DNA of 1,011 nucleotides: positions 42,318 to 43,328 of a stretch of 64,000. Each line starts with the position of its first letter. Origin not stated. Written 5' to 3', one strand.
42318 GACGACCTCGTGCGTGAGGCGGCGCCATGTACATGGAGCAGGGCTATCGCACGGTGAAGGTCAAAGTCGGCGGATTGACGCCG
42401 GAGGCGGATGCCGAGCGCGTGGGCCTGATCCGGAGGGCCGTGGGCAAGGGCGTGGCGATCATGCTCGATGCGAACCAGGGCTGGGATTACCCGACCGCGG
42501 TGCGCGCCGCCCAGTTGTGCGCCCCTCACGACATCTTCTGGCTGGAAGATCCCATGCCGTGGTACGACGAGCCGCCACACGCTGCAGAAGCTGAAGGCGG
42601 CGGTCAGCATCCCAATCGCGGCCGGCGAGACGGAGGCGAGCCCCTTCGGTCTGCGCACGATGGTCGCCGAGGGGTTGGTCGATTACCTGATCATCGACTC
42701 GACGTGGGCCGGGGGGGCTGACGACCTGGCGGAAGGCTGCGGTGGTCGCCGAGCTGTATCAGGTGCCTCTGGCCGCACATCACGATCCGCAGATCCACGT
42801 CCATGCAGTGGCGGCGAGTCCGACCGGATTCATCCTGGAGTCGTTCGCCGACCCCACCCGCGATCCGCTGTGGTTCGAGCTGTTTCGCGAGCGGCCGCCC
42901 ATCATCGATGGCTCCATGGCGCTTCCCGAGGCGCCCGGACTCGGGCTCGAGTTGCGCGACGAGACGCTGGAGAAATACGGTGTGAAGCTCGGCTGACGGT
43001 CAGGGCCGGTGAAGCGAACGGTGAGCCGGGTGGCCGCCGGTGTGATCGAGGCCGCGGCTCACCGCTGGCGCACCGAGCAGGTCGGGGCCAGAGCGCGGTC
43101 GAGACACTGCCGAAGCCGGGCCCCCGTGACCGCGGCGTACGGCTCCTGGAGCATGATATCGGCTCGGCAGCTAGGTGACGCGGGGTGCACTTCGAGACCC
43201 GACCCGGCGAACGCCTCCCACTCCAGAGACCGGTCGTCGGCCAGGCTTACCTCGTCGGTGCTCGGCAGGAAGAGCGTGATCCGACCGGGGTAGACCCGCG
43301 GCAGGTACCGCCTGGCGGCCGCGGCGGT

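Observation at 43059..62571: Compact, fully translationally coupled PPTase-NRPS-PKS/aminotransferase-NRPS-thioesterase operon (orphan hybrid assembly line)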

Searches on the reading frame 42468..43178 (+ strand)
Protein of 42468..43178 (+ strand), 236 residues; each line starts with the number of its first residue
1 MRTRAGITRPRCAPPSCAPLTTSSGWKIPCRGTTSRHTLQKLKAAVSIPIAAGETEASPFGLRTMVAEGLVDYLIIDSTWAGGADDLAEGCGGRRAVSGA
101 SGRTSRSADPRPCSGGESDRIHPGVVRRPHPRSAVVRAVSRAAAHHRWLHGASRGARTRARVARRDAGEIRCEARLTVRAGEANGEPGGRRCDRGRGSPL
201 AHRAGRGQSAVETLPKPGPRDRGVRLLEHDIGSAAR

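Call 9: search_protein_families(library=pfam, proteins=[window:42468-43178:+])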
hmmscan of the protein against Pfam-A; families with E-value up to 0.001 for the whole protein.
window:42468-43178:+ (236 aa): 1 family
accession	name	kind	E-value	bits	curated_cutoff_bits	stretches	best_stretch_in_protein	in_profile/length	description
PF13378.12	MR_MLE_C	-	5e-08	33.4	29.4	1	29-84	78-133/219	Enolase C-terminal domain-like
